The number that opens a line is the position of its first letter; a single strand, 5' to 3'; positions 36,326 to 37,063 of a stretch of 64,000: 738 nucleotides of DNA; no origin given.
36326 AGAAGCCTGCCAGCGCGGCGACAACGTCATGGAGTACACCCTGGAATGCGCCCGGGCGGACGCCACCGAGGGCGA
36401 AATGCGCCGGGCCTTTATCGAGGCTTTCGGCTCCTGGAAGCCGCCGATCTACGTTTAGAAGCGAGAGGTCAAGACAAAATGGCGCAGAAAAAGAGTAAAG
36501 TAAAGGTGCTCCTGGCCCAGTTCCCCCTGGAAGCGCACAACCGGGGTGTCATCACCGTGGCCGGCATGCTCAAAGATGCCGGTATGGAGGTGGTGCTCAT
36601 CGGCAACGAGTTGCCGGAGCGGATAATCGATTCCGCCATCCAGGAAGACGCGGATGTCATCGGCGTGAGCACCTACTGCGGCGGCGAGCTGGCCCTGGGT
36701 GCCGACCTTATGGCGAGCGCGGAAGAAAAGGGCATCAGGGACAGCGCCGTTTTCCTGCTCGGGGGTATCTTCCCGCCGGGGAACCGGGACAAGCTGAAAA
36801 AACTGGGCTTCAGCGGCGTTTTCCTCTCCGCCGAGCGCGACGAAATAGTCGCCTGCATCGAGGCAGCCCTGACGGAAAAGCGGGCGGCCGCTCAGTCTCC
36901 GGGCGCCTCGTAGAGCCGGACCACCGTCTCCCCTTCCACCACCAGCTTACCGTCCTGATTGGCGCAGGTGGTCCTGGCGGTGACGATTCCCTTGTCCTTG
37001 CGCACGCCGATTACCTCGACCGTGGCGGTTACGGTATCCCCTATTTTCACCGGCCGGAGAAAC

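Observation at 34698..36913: Divergent two-subunit B12 acyl-CoA mutase: altered active-site residues and an ExHxxG cobalamin motif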

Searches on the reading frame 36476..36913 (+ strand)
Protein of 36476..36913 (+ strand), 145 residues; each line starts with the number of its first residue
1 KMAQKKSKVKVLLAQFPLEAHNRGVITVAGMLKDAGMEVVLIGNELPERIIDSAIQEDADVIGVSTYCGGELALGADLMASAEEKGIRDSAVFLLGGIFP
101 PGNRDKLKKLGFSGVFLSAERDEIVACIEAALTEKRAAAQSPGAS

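Call 3: search_protein_families(library=pfam, proteins=[window:36476-36913:+])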
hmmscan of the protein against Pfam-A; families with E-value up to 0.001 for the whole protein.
window:36476-36913:+ (145 aa): 1 family
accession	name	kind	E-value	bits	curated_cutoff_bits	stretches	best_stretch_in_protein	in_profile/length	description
PF02310.24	B12-binding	-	9.5e-17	61.4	32.1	1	10-120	2-114/121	B12 binding domain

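Call 4: search_protein_families(library=ncbifam, proteins=[window:36476-36913:+])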
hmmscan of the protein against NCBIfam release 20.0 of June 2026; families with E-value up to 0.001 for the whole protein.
window:36476-36913:+ (145 aa): 10 families
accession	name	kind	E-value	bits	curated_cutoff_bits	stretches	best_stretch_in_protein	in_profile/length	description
TIGR00640.1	acid_CoA_mut_C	subfamily_domain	1.3e-20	73.7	57.45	1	8-130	2-125/132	methylmalonyl-CoA mutase C-terminal domain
NF006944.0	PRK09426.1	equivalog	1e-13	50.1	876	1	6-118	587-699/721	methylmalonyl-CoA mutase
NF041607.1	dimeth_corrin_MtbC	equivalog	4.5e-09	36.1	350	1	19-98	93-173/203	dimethylamine corrinoid protein MtbC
NF045497.1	IsobCoAmut_IcmF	equivalog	9.1e-08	30.4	1500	1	8-117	2-113/1076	fused isobutyryl-CoA mutase/GTPase IcmF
NF002612.0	PRK02261.1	equivalog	1.6e-07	30.9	110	1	11-137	6-139/148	methylaspartate mutase subunit S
TIGR02370.1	pyl_corrinoid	subfamily_domain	8.3e-07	28.6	215.3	1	4-98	80-175/197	methyltransferase cognate corrinoid protein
TIGR01501.1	MthylAspMutase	equivalog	2.2e-05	24.2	135.8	1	14-124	7-123/134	methylaspartate mutase subunit S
NF047995.1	corrinoid_MtgC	exception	4.5e-05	23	310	1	2-97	86-182/215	glycine betaine-specific corrinoid protein MtgC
NF047996.1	corrin_MtgC_2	exception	0.00017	21.2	370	1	4-97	85-179/212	glycine betaine-specific corrinoid protein MtgC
NF040743.1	ornith_mutase_E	equivalog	0.00091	17.3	800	1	29-98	620-693/730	D-ornithine 4,5-aminomutase subunit OraE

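Call 6: search_solved_structures(query=window:36476-36913:+, show_alignments=5, max_evalue=0.001)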
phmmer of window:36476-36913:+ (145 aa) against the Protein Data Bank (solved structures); distinct sequences matched with E-value up to 0.001: 13.
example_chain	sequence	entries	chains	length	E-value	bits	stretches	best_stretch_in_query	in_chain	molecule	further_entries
2yxb_A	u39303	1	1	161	1.9e-20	76.2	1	6-140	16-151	Coenzyme B12-dependent mutase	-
4r3u_C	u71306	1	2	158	1.1e-19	73.7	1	6-128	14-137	2-hydroxyisobutyryl-CoA mutase small subunit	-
9i49_A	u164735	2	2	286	3.4e-15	59.2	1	50-138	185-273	Coenzyme B12-dependent mutase,Uroporphyrinogen-III synthase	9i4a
8dpb_C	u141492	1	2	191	8.3e-13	51.5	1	9-117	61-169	Methylmalonyl-CoA mutase, alpha subunit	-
6oxc_A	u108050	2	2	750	1.6e-09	40.9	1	8-117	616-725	Methylmalonyl-CoA mutase large subunit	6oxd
1e1c_A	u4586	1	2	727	1.4e-08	37.8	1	8-116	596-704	METHYLMALONYL-COA MUTASE ALPHA CHAIN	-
1req_A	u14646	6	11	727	1.4e-08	37.8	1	8-116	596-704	METHYLMALONYL-COA MUTASE | PROTEIN (METHYLMALONYL-COA MUTASE)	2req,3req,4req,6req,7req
5req_A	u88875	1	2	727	1.4e-08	37.8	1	8-116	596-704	PROTEIN (METHYLMALONYL-COA MUTASE ALPHA-SUBUNIT)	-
8gju_J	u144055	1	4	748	6.2e-08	35.7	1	7-121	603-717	Methylmalonyl-CoA mutase, mitochondrial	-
2xij_A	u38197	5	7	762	6.4e-08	35.7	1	7-121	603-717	METHYLMALONYL-COA MUTASE, MITOCHONDRIAL | Methylmalonyl-CoA mutase, mitochondrial precursor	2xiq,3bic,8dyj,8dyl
8ssl_A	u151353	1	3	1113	0.0003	23.8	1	7-116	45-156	Fused isobutyryl-CoA mutase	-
4xc6_A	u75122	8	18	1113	0.0003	23.8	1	7-116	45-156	Isobutyryl-CoA mutase fused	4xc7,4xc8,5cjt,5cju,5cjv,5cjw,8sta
7xcn_M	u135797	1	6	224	0.00047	23.2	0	3-132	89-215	Trimethylamine methyltransferase corrinoid protein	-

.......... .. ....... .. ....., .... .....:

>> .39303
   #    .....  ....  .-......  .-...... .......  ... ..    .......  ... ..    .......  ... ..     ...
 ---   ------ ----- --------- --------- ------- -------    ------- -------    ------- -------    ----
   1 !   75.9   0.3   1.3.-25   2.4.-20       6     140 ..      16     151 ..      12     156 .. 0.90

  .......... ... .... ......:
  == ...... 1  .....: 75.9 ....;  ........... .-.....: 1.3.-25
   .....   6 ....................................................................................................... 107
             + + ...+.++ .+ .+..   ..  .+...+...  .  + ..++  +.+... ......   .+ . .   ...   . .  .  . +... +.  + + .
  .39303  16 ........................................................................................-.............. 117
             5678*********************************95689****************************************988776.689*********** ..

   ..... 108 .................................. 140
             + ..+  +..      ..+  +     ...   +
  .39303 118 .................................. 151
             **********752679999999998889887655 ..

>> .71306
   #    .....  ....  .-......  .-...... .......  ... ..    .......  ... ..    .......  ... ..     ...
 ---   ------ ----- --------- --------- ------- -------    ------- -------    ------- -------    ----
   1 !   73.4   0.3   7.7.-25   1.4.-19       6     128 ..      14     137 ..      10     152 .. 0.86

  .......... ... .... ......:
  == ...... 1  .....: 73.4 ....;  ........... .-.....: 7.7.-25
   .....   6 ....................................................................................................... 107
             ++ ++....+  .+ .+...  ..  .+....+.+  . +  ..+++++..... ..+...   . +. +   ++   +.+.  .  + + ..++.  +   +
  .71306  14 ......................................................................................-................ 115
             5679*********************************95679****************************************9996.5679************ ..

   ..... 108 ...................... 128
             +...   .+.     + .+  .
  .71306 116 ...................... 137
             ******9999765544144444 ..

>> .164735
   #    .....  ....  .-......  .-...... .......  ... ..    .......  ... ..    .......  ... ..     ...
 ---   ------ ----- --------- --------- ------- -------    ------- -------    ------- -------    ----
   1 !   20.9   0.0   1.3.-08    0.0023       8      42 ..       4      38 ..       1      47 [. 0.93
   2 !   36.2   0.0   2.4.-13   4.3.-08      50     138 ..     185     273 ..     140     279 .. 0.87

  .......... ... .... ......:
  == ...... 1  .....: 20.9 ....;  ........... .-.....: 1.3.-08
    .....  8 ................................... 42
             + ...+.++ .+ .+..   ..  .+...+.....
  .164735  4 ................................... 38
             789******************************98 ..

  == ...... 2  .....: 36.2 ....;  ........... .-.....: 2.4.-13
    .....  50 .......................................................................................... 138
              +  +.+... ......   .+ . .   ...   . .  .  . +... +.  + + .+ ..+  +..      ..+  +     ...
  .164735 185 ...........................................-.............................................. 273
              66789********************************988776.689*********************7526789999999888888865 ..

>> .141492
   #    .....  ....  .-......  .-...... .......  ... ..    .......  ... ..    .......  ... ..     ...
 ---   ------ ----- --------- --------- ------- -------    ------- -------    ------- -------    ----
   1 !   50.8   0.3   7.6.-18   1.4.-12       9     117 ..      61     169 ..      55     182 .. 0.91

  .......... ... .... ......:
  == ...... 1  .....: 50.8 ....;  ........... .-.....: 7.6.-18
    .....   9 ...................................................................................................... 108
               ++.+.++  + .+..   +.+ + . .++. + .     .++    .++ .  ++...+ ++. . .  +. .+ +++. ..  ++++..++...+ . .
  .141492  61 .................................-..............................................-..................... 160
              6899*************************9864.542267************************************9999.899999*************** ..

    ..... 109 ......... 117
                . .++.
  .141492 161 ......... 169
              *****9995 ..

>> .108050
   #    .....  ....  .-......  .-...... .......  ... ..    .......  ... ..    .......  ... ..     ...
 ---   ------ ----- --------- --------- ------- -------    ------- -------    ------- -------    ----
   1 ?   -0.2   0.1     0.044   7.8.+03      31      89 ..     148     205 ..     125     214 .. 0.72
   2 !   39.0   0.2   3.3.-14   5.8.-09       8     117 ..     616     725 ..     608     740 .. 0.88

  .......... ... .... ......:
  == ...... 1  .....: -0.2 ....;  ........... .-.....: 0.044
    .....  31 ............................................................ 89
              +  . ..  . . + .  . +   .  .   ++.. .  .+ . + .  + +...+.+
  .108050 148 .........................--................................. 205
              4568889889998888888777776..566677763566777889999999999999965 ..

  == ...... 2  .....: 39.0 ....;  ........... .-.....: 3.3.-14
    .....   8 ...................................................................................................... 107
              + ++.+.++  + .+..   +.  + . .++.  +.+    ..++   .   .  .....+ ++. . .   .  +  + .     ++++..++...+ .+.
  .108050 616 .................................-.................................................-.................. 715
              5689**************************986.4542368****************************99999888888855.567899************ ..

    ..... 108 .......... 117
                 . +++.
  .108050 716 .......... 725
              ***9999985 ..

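Call 29: find_homologous_proteins(query=window:36476-36913:+, max_evalue=0.00001)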
Query window:36476-36913:+ (145 aa): 934 proteins with E <= 0.00001 among 1006 candidates; the best 120 are listed.
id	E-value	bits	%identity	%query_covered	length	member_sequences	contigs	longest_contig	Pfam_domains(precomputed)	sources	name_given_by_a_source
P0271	1.3e-84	298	100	99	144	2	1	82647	PF02310.25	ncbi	-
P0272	4.1e-69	248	87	91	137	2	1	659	PF02310.25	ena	-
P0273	2.5e-67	242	83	95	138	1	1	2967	PF02310.25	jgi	jgi:methylmalonyl-CoA mutase C-terminal domain/subunit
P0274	1.4e-64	234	78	99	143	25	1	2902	PF02310.25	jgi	jgi:methylmalonyl-CoA mutase C-terminal domain/subunit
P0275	1.4e-62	227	76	94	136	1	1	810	PF02310.25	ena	-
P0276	1.5e-62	227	76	94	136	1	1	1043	PF02310.25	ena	-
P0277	1.5e-62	227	77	92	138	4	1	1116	PF02310.25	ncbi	-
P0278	1.9e-62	227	78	94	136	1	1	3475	PF02310.25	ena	-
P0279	1.9e-62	227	77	94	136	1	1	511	PF02310.25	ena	-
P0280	2.2e-62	227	77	94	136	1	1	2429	PF02310.25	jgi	-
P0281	2.6e-62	226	77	94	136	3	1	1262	PF02310.25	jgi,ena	-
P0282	2.8e-62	226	78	94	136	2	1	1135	PF02310.25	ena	-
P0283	2.9e-62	226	76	94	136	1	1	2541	PF02310.25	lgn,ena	-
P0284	2.9e-62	226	77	94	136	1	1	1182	PF02310.25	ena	-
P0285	3.3e-62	226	76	94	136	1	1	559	PF02310.25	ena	-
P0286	4.1e-62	226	76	94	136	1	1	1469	PF02310.25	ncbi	-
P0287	4.4e-62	226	76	94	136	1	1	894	PF02310.25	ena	-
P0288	5.0e-62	225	77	94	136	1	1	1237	PF02310.25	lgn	-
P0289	5.8e-62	225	76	94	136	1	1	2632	PF02310.25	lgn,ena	-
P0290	5.8e-62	225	76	94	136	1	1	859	PF02310.25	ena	-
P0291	7.3e-62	225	75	94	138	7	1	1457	PF02310.25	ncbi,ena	-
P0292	7.5e-62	225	76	94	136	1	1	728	PF02310.25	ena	-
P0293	9.5e-62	224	76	94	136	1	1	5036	PF02310.25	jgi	-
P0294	9.6e-62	224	75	93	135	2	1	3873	PF02310.25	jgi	-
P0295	9.8e-62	224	74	95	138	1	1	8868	PF02310.25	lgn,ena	-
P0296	1.1e-61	224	76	94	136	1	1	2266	PF02310.25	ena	-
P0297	1.1e-61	224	76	94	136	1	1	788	PF02310.25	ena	-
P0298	1.1e-61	224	76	94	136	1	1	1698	PF02310.25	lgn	-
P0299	1.3e-61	224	76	93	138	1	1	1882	PF02310.25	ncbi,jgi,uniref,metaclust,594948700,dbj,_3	ncbi:unnamed protein product [marine sediment metagenome]|uniref:B12-binding domain-containing prote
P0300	1.3e-61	224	75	94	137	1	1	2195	PF02310.25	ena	-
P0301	1.5e-61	224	76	90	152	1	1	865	PF02310.25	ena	-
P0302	1.5e-61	224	75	94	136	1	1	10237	PF02310.25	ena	-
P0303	1.6e-61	224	75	94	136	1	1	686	PF02310.25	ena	-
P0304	1.8e-61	224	76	94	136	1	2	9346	PF02310.25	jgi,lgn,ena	-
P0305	1.9e-61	223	74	95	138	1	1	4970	PF02310.25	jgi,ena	-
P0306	1.9e-61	223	76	93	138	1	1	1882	PF02310.25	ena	-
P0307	2.7e-61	223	75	94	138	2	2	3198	PF02310.25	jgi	-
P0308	2.7e-61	223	75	94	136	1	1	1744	PF02310.25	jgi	-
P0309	2.8e-61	223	76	94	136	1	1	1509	PF02310.25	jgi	-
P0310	3.0e-61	223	75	94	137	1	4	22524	PF02310.25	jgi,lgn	-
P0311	3.2e-61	223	76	93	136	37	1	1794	PF02310.25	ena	-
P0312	3.9e-61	222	75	94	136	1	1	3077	PF02310.25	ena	-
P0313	3.9e-61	222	75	92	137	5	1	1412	PF02310.25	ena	-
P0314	4.2e-61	222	74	94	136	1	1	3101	PF02310.25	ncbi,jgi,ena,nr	ncbi:MAG: methylmalonyl-CoA mutase [Dehalococcoidia bacterium]|nr:MAG: methylmalonyl-CoA mutase [Deh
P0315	5.6e-61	222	75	92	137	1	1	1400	PF02310.25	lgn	-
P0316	6.3e-61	222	72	99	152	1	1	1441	PF02310.25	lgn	-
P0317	6.4e-61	222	72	99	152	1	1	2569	PF02310.25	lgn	-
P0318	7.4e-61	222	75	94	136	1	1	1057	PF02310.25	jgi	-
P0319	7.8e-61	222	76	93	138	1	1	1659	PF02310.25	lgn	-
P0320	8.6e-61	221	74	94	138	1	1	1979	PF02310.25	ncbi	-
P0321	8.8e-61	221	75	94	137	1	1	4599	PF02310.25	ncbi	ncbi:MAG: cobalamin B12-binding domain-containing protein [Dehalococcoidales bacterium]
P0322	9.9e-61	221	73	92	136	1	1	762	PF02310.25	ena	-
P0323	1.4e-60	221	72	95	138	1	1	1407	PF02310.25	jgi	jgi:methylmalonyl-CoA mutase C-terminal domain/subunit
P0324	1.4e-60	221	73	93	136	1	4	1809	PF02310.25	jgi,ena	jgi:methylmalonyl-CoA mutase C-terminal domain/subunit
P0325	1.6e-60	221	75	92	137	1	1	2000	PF02310.25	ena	-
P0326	1.7e-60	220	74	94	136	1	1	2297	PF02310.25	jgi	-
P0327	1.7e-60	220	71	96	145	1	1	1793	PF02310.25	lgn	-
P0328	1.8e-60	220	74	94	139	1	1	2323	PF02310.25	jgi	-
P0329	1.8e-60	220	73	95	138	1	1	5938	PF02310.25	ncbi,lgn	-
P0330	2.1e-60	220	74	94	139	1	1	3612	PF02310.25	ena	-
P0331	2.2e-60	220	72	95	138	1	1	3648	PF02310.25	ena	-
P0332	2.5e-60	220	76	93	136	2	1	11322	PF02310.25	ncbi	-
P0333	2.7e-60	220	73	93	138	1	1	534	PF02310.25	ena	-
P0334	2.9e-60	220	76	90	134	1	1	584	PF02310.25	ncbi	-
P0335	2.9e-60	220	76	93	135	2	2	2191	PF02310.25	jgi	-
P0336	3.1e-60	220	72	95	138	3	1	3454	PF02310.25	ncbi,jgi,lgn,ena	ncbi:Methylmalonyl-CoA mutase [subsurface metagenome]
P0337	3.1e-60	220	74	93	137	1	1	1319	PF02310.25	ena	-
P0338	3.1e-60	220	72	95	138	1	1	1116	PF02310.25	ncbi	-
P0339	3.2e-60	220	73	94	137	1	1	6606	PF02310.25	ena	-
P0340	3.5e-60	219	75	93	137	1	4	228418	PF02310.25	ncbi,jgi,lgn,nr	ncbi:MAG TPA: methylmalonyl-CoA mutase [Dehalococcoidia bacterium]|jgi:methylmalonyl-CoA mutase C-te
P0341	3.5e-60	219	75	92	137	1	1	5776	PF02310.25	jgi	-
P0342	3.7e-60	219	73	94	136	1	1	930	PF02310.25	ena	-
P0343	3.8e-60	219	73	95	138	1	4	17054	PF02310.25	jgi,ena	-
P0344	4.1e-60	219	72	94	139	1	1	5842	PF02310.25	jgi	-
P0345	4.3e-60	219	73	94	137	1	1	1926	PF02310.25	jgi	-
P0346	4.5e-60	219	72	94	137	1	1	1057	PF02310.25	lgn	-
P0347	4.6e-60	219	72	95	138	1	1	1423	PF02310.25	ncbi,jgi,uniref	ncbi:unnamed protein product [marine sediment metagenome]|uniref:B12-binding domain-containing prote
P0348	4.8e-60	219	75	93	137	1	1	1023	PF02310.25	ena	-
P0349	5.7e-60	219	74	91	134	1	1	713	PF02310.25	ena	-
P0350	6.6e-60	219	71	96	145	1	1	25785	PF02310.25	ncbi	ncbi:MAG: cobalamin B12-binding domain-containing protein [Dehalococcoidales bacterium]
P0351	6.7e-60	218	72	94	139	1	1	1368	PF02310.25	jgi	jgi:methylmalonyl-CoA mutase C-terminal domain/subunit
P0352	7.7e-60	218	74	94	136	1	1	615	PF02310.25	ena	-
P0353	1.0e-59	218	73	92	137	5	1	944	PF02310.25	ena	-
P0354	1.1e-59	218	74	94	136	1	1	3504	PF02310.25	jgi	jgi:methylmalonyl-CoA mutase C-terminal domain/subunit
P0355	1.2e-59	218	74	91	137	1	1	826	PF02310.25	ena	-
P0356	1.3e-59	218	72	94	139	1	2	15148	PF02310.25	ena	-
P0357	1.4e-59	217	73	92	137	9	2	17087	PF02310.25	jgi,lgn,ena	-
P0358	1.7e-59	217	74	91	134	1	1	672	PF02310.25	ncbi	-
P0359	2.1e-59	217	72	95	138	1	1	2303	PF02310.25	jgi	jgi:methylmalonyl-CoA mutase C-terminal domain/subunit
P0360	2.4e-59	217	75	93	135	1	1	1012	PF02310.25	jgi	jgi:methylmalonyl-CoA mutase C-terminal domain/subunit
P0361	2.5e-59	217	73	92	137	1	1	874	PF02310.25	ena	-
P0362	2.5e-59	217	72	94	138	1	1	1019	PF02310.25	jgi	jgi:methylmalonyl-CoA mutase C-terminal domain/subunit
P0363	2.6e-59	217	72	93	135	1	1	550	PF02310.25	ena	-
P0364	2.7e-59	217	74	92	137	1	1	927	PF02310.25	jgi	-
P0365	2.9e-59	216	73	95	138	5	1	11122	PF02310.25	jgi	-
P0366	3.0e-59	216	73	93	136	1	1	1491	PF02310.25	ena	-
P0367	3.0e-59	216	72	92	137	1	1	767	PF02310.25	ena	-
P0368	3.4e-59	216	75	90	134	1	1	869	PF02310.25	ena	-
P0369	3.5e-59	216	71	94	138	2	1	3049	PF02310.25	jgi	jgi:methylmalonyl-CoA mutase C-terminal domain/subunit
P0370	3.8e-59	216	71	94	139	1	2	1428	PF02310.25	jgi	jgi:methylmalonyl-CoA mutase C-terminal domain/subunit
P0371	6.3e-59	215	73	92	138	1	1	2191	PF02310.25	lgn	-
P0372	6.6e-59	215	73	93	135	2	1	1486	PF02310.25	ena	-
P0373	7.3e-59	215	74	93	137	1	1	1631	PF02310.25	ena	-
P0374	7.8e-59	215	73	91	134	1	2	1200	PF02310.25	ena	-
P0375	8.0e-59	215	73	91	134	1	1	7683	PF02310.25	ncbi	ncbi:cobalamin B12-binding domain-containing protein [Chloroflexota bacterium]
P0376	8.7e-59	215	74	90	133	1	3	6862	PF02310.25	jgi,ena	-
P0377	9.4e-59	215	72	94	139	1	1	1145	PF02310.25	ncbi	-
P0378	9.5e-59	215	75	93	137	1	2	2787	PF02310.25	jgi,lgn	-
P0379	1.0e-58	215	73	92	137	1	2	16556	PF02310.25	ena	-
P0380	1.1e-58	215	73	92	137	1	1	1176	PF02310.25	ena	-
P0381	1.1e-58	215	73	93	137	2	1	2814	PF02310.25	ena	-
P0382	1.1e-58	215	74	92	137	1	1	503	PF02310.25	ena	-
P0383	1.2e-58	214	74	95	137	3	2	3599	PF02310.25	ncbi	-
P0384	1.2e-58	214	73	92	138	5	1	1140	PF02310.25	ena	-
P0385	1.9e-58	214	72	94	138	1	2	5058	PF02310.25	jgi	-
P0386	2.0e-58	214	72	93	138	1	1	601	PF02310.25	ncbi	-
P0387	2.1e-58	214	70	95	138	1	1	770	PF02310.25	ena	-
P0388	2.4e-58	213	74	89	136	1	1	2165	PF02310.25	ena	-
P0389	2.5e-58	213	69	98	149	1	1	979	PF02310.25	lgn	-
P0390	2.9e-58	213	73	90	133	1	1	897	PF02310.25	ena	-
